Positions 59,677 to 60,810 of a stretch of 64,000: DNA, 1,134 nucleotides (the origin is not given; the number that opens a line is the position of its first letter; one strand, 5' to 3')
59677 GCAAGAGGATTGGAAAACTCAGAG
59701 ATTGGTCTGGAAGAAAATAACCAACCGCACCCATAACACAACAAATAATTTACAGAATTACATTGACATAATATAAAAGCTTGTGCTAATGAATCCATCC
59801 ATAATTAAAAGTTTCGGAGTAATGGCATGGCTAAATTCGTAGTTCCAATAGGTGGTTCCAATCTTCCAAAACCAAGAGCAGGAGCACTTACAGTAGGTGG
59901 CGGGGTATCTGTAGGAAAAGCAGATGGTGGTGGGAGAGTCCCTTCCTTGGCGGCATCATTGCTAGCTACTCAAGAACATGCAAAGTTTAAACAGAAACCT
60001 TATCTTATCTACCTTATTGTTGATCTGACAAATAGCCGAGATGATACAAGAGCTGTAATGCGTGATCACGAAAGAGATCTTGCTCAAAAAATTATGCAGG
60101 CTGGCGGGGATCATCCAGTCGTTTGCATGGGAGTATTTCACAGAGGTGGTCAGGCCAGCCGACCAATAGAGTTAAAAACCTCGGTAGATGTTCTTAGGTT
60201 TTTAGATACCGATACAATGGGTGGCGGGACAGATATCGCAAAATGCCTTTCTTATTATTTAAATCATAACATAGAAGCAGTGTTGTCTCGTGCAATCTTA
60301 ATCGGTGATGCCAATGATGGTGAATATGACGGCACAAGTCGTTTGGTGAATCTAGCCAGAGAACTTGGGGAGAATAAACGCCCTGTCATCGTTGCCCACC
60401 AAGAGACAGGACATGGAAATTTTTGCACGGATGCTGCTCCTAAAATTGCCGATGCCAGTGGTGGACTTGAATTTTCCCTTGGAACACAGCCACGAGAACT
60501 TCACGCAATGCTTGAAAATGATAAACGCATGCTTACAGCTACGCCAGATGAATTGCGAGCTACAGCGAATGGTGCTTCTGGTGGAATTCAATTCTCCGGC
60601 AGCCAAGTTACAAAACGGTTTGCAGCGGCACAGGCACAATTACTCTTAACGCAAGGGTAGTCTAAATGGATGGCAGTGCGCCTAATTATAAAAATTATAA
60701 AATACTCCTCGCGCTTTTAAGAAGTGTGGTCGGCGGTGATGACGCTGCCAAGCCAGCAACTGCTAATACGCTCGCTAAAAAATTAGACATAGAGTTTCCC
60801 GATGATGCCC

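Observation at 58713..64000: Module of a hypothetical gene, a vWA protein and a >1,111-aa beta-solenoid/pentapeptide-repeat protein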

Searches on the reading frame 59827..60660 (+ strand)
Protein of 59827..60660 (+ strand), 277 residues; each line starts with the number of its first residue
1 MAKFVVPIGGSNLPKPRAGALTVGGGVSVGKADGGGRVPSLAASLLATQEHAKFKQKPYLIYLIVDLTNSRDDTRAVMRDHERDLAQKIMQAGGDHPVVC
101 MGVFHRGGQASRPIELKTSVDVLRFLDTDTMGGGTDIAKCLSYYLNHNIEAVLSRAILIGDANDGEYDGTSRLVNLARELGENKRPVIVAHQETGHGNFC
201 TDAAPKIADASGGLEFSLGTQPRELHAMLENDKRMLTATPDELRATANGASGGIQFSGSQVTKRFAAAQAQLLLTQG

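Call 5: search_protein_families(library=pfam, proteins=[window:59827-60660:+], max_evalue=0.1)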
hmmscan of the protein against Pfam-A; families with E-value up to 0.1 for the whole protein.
window:59827-60660:+ (277 aa): 0 families

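Call 9: find_homologous_proteins(query=window:59827-60660:+)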
Query window:59827-60660:+ (277 aa): 2 proteins with E <= 0.001 among 8000 candidates.
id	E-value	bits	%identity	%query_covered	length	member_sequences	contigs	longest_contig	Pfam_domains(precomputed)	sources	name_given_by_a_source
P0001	1.9e-179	613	100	100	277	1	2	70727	-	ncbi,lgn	-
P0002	7.0e-78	280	52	100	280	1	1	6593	-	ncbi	-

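Call 10: find_encoding_contigs(protein=P0001, flank=10000)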
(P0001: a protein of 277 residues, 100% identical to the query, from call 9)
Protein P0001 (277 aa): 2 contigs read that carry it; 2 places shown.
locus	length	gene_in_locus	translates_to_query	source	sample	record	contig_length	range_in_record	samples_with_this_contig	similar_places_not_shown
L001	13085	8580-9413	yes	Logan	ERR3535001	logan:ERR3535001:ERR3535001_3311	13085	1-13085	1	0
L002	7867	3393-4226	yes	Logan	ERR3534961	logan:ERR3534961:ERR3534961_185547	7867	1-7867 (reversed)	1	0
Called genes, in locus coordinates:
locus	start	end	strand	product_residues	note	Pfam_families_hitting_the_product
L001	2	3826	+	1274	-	?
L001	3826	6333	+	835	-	PF04851:ResIII (weak)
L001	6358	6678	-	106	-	-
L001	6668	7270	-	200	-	PF13532:2OG-FeII_Oxy_2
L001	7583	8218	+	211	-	-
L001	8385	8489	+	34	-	-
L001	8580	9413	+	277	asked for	-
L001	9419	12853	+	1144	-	-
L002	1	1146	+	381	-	?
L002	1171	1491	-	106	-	-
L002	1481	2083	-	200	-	PF13532:2OG-FeII_Oxy_2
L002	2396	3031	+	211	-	-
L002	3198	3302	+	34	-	-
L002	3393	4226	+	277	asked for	-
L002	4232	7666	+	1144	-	-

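Call 11: find_encoding_contigs(protein=P0002, flank=10000)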
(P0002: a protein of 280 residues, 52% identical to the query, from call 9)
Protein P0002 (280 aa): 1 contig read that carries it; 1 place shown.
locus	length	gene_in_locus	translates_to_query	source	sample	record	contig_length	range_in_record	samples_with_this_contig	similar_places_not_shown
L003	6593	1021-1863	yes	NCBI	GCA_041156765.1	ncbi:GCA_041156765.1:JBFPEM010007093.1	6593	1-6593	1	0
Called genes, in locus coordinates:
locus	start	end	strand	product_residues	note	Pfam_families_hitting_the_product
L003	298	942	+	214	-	-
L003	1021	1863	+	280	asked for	-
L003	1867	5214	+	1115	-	-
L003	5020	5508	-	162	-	-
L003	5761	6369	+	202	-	PF26363:Phospholipase-like, PF20591:DUF6792 (weak)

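Call 18: find_homologous_proteins(query=L001:9419-12850:+)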
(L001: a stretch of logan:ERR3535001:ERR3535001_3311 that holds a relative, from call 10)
Query L001:9419-12850:+ (1144 aa): 1 proteins with E <= 0.001 among 8000 candidates.
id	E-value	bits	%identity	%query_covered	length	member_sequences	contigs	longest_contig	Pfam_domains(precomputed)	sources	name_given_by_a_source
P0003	0.0e+0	2554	100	100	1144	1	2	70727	-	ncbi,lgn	-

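Call 22: search_protein_families(library=padloc, proteins=[window:59827-60657:+, L001:9419-12850:+], max_evalue=0.1)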
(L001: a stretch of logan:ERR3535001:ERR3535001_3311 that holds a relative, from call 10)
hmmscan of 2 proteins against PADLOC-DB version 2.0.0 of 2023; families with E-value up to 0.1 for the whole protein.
window:59827-60657:+ (277 aa): 0 families

L001:9419-12850:+ (1144 aa): 0 families

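Call 23: search_protein_families(library=phrogs, proteins=[window:59827-60657:+, L001:9419-12850:+], max_evalue=0.1)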
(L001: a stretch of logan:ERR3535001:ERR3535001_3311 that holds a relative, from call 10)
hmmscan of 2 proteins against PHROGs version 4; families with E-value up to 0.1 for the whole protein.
window:59827-60657:+ (277 aa): 0 families

L001:9419-12850:+ (1144 aa): 1 family
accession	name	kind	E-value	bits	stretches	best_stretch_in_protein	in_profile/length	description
phrog_2986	-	DNA, RNA and nucleotide metabolism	0.056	12.6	1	271-330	451-508/539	RNA polymerase beta subunit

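Call 26: search_solved_structures(query=A1, max_evalue=10, show_alignments=2)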
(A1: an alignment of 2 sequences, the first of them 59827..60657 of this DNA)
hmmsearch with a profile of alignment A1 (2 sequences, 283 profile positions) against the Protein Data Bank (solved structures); distinct sequences matched with E-value up to 10: 5.
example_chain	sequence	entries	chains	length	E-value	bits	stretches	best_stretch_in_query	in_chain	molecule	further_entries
6bo6_A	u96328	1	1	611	0.85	11.9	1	165-207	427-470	Glycoside Hydrolase Family 2 candidate b-glucuronidase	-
6d4o_A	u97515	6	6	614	0.86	11.9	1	165-207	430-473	Beta-glucuronidase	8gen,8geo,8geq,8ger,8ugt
6bjq_A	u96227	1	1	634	0.89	11.8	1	165-207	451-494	Glycoside Hydrolase Family 2 candidate b-glucuronidase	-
6bjw_A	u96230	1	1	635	0.89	11.8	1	165-207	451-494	Glycoside Hydrolase Family 2 candidate b-glucuronidase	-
8q3q_a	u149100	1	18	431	1.2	11.5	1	167-215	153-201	Transcription termination factor Rho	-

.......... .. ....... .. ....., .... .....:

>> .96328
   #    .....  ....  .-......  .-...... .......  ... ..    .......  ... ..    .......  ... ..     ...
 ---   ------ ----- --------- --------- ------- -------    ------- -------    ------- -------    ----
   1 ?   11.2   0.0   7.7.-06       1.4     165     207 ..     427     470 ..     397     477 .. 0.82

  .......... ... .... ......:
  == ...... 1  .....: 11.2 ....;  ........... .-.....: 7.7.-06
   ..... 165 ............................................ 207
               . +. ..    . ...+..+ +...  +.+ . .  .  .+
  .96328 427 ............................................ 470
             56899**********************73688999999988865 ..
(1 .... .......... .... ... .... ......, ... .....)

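Call 27: search_solved_structures(query=L001:9419-12850:+, max_evalue=10, show_alignments=2)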
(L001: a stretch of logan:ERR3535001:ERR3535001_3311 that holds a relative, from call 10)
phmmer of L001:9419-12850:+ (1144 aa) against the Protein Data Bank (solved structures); distinct sequences matched with E-value up to 10: 3.
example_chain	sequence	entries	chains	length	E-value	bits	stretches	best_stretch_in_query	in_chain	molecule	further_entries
3l82_B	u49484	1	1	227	0.89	10.7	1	73-126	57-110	F-box only protein 4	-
3l2o_B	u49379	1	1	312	1.5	9.9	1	73-126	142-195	F-box only protein 4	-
9jkb_C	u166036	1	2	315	1.5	9.9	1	73-126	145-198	F-box only protein 4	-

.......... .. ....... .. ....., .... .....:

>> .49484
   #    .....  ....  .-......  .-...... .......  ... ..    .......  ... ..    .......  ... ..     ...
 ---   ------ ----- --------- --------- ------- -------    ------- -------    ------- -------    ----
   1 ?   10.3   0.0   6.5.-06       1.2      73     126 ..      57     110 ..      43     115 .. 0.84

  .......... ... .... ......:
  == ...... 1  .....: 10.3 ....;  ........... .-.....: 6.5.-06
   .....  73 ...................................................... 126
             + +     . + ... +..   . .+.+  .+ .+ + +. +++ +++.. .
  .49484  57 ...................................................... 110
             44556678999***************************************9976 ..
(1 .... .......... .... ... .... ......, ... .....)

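Call 32: list_cluster_members(proteins=[P0001, P0002, P0003])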
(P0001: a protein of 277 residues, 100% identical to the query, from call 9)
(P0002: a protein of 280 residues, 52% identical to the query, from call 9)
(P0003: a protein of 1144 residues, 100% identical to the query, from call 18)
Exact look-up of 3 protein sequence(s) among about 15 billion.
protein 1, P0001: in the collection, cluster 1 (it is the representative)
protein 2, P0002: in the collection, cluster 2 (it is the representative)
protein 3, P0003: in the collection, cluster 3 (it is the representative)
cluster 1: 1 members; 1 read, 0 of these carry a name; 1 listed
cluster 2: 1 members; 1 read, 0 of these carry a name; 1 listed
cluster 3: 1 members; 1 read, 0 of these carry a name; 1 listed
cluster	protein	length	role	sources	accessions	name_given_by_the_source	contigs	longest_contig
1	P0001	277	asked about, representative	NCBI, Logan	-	-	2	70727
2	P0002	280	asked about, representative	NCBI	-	-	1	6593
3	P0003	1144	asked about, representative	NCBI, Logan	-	-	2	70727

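Call 33: predict_structure(alignment_id=A1)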
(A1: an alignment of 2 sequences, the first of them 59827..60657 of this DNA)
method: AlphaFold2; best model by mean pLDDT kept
length: 277 residues; sequences in the alignment: 2
mean_pLDDT: 57.1   pTM: 0.58
mean pLDDT of the five models: 57.1, 53.1, 52.1, 45.1, 40.9
residues with pLDDT >= 90: 0; 70-90: 89; 50-70: 66; < 50: 122
segments of 3 or more residues with pLDDT < 50: 1-39, 41-77, 102-109, 122-136, 147-154, 161-168
pLDDT, mean of each block of 10 residues (from residue 1): 32 36 31 37 44 45 45 47 65 60 47 52 47 44 49 48 46 69 73 58 77 79 81 78 80 86 82 63
secondary structure, 60 per line:
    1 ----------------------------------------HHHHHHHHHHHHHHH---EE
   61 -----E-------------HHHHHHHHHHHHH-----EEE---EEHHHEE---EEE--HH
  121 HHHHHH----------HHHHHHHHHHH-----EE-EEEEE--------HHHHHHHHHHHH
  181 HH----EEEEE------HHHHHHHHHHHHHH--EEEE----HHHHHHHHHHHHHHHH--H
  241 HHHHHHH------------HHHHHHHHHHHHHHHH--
elements in order: H41-55 H80-92 E98-100 E114-116 H119-126 H137-147 E156-160 H169-182 E187-191 H198-211 E214-217 H222-237 H240-247 H260-275
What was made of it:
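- On vWA (von Willebrand factor A) domain superfamily: The AF2 model has alternating strand-helix order (pLDDT 57, pTM 0.58; call 33).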

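Call 34: search_protein_representatives(alignment_id=A1)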
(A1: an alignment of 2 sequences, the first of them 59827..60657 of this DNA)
Query: 2 sequences, 283 profile positions. Proteins with E-value up to 0.001 (for the whole library): 16; up to 1e-10: 12; up to 1e-30: 10. The best 16 are listed.
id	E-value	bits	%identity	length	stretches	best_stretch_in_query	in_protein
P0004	4.5e-116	403.3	-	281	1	1-282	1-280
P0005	4.0e-99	347.7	-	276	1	1-283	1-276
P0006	8.8e-82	290.8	-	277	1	17-280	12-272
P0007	1.8e-75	270.1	-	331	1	13-254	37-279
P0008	2.5e-66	240.1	-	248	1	54-280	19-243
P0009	8.7e-65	235.0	-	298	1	28-263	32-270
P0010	6.0e-59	215.9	-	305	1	10-278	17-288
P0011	1.3e-58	214.8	-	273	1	41-280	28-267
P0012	4.7e-58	212.9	-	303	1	29-252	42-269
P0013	6.0e-54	199.5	-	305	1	31-278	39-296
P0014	1.6e-14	70.1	-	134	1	33-112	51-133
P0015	1.3e-12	63.9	-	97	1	192-282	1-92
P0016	2.0e-08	50.1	-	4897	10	99-124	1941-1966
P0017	4.9e-05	39.0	-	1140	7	32-80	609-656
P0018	2.0e-04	37.0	-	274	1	34-220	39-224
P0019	6.0e-04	35.4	-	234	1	68-222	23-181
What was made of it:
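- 12 clusters with E<1e-10 among 1.84 billion representatives (call 34). The family is extremely rare and patchy (call 34).
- Tried and rejected: The source genome itself is also not in that collection, so this is weaker evidence of rarity than the exhaustive HMMER scan (call 34).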

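Call 37: find_homologous_proteins(query=A3, max_evalue=0.01)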
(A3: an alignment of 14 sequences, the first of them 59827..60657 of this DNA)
Query A3 (14 sequences) (277 aa, profile of the alignment): 7 proteins with E <= 0.01 among 8000 candidates.
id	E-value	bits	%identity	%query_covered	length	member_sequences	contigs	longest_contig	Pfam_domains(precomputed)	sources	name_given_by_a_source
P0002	6.7e-114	398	52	100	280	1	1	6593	-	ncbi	-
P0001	8.9e-101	355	100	100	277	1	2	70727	-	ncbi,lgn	-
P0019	3.3e-59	219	26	54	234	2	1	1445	-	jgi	jgi:hypothetical protein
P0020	2.0e-31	128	29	58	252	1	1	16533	-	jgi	jgi:hypothetical protein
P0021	8.4e-23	99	27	40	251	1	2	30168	-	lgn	-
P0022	3.1e-21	94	40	4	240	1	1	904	-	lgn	-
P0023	1.8e-18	85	-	-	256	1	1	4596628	-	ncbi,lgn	ncbi:VWA domain-containing protein [Xanthobacter sediminis]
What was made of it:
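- Tried and rejected: The word-indexed protein search missed most family members and even the L003 large protein (calls 9, 18, 37).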

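Call 38: search_protein_families(library=pfam, alignment_id=A3, max_evalue=1)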
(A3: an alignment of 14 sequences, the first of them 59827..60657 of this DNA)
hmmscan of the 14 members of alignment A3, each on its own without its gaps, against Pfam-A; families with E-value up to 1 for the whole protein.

A. member 1, window:59827-60657:+ (277 aa): 1 family
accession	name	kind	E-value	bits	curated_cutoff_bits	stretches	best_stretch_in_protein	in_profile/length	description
PF05762.20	VWA_CoxE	-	0.16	11.8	26.4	1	128-197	124-194/222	VWA domain containing CoxE-like protein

B. families by the number of members that match (of 14 scanned): 11 families
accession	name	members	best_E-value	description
PF05762.20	VWA_CoxE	3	0.0083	VWA domain containing CoxE-like protein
PF13768.12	VWA_3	1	0.026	von Willebrand factor type A domain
PF04822.18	Takusan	1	0.037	Takusan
PF17853.6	GGDEF_2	1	0.096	GGDEF-like domain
PF13191.12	AAA_16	1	0.13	AAA ATPase domain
PF20356.3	DUF6651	1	0.16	Family of unknown function (DUF6651)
PF08924.17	Rv2525c_GlyHyd-like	1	0.17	Rv2525c-like, glycoside hydrolase-like domain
PF10100.14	Staph_opine_DH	1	0.21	Staphylopine dehydrogenase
PF21021.3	FAF1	1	0.22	Fas-associated factor 1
PF15536.11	Ntox3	1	0.27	Bacterial toxin 3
PF00092.34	VWA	1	0.27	von Willebrand factor type A domain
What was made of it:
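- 59827..60660 (+): Divergent vWA protein, 277 aa. It has a disordered Gly-rich N-terminus (about aa 1-40), a vWA fold with D66-x-T68-x-S70 (60022-60036), T135 (60229-60231) and D161 (60307-60309), and a helical C-terminal extension with a conserved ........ motif. Pfam hits only sub-threshold (call 38).
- Closest known: TerY-P triad and other stand-alone vWA couples. Same: The best (sub-threshold) Pfam match is VWA_CoxE (call 38).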

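Call 40: find_related_loci(query=A4, collection=metagenome_contigs, flank=10000)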
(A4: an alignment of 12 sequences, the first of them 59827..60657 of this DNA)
Query A4 (277 aa) in metagenome_contigs; peptide patterns used: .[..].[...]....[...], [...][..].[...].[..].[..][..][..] (x = any residue, [..] = any of these).
155 stretches matched a pattern; 3 encode a relative of the query (tblastn E <= 1e-3); 3 distinct loci.
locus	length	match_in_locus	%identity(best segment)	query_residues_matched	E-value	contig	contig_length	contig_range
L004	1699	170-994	46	1-276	4e-75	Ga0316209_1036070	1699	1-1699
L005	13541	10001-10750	39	28-276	1e-48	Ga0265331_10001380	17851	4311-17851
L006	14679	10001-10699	41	43-274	2e-48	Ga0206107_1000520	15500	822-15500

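Call 41: find_related_loci(query=A4, collection=genome_contigs, flank=10000)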
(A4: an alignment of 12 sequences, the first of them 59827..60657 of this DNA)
Query A4 (277 aa) in genome_contigs; peptide patterns used: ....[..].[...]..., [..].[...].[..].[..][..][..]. (x = any residue, [..] = any of these).
18 stretches matched a pattern, but none encodes a relative of the query by tblastn (E <= 1e-3).

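Call 49: search_protein_families(library=pfam, proteins=[L005:1760-2737:-, L005:2837-3547:+, L005:3544-4149:+, L005:4253-5953:-, L005:6197-6904:-, L005:7206-8594:-, L006:618-1775:+, L006:3377-4705:-, L006:5105-7969:-, L006:13144-14319:-], max_evalue=0.001)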
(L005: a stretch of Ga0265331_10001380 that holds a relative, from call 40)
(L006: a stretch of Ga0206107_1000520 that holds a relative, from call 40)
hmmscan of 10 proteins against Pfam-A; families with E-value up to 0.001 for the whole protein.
L005:1760-2737:- (325 aa): 0 families

L005:2837-3547:+ (236 aa): 1 family
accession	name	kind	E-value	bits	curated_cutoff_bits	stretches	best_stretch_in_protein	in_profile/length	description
PF00486.34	Trans_reg_C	-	1.2e-15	57.8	26.2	1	166-223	2-60/77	Transcriptional regulatory protein, C terminal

L005:3544-4149:+ (201 aa): 2 families
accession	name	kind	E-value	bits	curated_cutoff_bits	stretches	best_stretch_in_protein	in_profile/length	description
PF05951.18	Peptidase_M15_2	-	6.7e-38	130.2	27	1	52-198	7-153/153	Bacterial protein of unknown function (DUF882)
PF08291.16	Peptidase_M15_3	-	2.4e-11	44.1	23.2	1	99-191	25-108/108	Peptidase M15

L005:4253-5953:- (566 aa): 3 families
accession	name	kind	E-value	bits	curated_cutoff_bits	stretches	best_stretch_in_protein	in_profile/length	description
PF00239.26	Resolvase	-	3.1e-27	95.9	23.3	1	28-174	2-143/145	Resolvase, N terminal domain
PF13408.12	Zn_ribbon_recom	-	6.2e-19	68.6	25.3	1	326-385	1-58/58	Recombinase zinc beta ribbon domain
PF07508.19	Recombinase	-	5.8e-18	65.5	21.1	1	208-309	2-100/102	Recombinase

L005:6197-6904:- (235 aa): 1 family
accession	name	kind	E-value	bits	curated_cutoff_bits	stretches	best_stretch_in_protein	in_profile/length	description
PF08843.17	AbiEii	-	5.2e-17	63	22.5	1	34-200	8-213/238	Nucleotidyl transferase AbiEii toxin, Type IV TA system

L005:7206-8594:- (462 aa): 1 family
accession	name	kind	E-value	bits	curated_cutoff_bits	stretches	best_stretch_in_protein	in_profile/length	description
PF03389.21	MobA_MobL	-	4e-50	171.1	26.7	2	31-174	4-138/224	MobA/MobL family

L006:618-1775:+ (385 aa): 0 families

L006:3377-4705:- (442 aa): 4 families
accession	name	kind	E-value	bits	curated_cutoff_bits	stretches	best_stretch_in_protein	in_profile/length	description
PF03721.20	UDPG_MGDP_dh_N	-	1.8e-63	214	27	1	1-187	1-187/187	UDP-glucose/GDP-mannose dehydrogenase family, NAD binding domain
PF00984.24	UDPG_MGDP_dh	-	9.4e-38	128.7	25.4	1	204-296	1-93/94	UDP-glucose/GDP-mannose dehydrogenase family, central domain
PF03720.21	UDPG_MGDP_dh_C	-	3.5e-32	111.3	30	1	320-424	1-103/103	UDP-glucose/GDP-mannose dehydrogenase family, UDP binding domain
PF02558.23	ApbA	-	1.8e-05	24.8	22.2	1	4-100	2-90/150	Ketopantoate reductase PanE/ApbA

L006:5105-7969:- (954 aa): 16 families
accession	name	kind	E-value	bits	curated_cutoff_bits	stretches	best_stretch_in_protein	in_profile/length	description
PF17755.6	UvrA_DNA-bind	-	4.4e-41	140.1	23.2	1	288-398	1-110/110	UvrA DNA-binding domain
PF17760.6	UvrA_inter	-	2.3e-37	127.7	23.3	1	130-237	1-108/109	UvrA interaction domain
PF00005.33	ABC_tran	-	4e-20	73.3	25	1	806-861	85-137/137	ABC transporter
PF02463.25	SMC_N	-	3.2e-12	46.8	40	0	829-904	136-211/220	RecF/RecN/SMC N terminal domain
PF13555.12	AAA_29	-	8.2e-09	35.5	27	0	626-651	14-39/61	P-loop containing region of AAA domain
PF13191.12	AAA_16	-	1e-07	33.1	32.6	0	21-68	21-73/167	AAA ATPase domain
PF20703.3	nSTAND1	-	1.2e-06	28.9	27.1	0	10-83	19-88/379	Novel STAND NTPase 1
PF13304.12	AAA_21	-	7e-06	26.7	27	0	839-884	247-292/304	AAA domain, putative AbiEii toxin, Type IV TA system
PF00684.25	DnaJ_CXXCXGXG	-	1.6e-05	25.5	32.7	0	739-770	17-51/65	DnaJ central domain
PF13476.12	AAA_23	-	4e-05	24.8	27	0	3-40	1-35/201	AAA domain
PF13481.12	AAA_25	-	8.1e-05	22.8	27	0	631-658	30-57/195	AAA domain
PF03193.22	RsgA_GTPase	-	0.00023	21.5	30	0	617-651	89-123/174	RsgA GTPase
PF13401.12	AAA_22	-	0.00024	21.9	27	0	24-41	5-22/130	AAA domain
PF20720.3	nSTAND3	-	0.00041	20.5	27.2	0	22-46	15-39/155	Novel STAND NTPase 3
PF06745.19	ATPase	-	0.00067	19.5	26.6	0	631-661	16-46/231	KaiC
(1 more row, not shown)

L006:13144-14319:- (391 aa): 10 families
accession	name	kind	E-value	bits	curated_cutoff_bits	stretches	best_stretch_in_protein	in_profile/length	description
PF07992.20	Pyr_redox_2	-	5.1e-52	177.5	26.1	1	73-368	2-291/291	Pyridine nucleotide-disulphide oxidoreductase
PF13738.12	Pyr_redox_3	-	3.8e-20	72.8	30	1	151-351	105-305/305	Pyridine nucleotide-disulphide oxidoreductase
PF00070.33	Pyr_redox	-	5.3e-16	59.3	22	1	215-280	2-72/82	Pyridine nucleotide-disulphide oxidoreductase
PF12831.13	FAD_oxidored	-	1.9e-07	31.2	27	1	74-118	2-50/416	FAD dependent oxidoreductase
PF01134.28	GIDA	-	3.3e-07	30.2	22.1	0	73-100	1-28/391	Glucose inhibited division protein A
PF00890.30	FAD_binding_2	-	4.9e-06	26.4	20.4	1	74-107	2-36/414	FAD binding domain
PF01266.30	DAO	-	6.3e-06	26.4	27.9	0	73-107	1-37/353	FAD dependent oxidoreductase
PF01946.23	Thi4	-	2.9e-05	23.9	26.2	0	62-101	8-48/235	Thi4 family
PF03486.20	HI0933_like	-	4.5e-05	23.5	50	0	73-103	2-32/244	HI0933-like protein Rossmann domain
PF13450.12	NAD_binding_8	-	0.00047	20.8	21.9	0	76-109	1-35/68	NAD(P)-binding Rossmann-like domain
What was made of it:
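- In L005 the neighbours are a MobA/MobL relaxase, an AbiEii toxin and a serine recombinase (call 49). L006 is an ordinary chromosomal site (uvrA-ssb, call 49).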
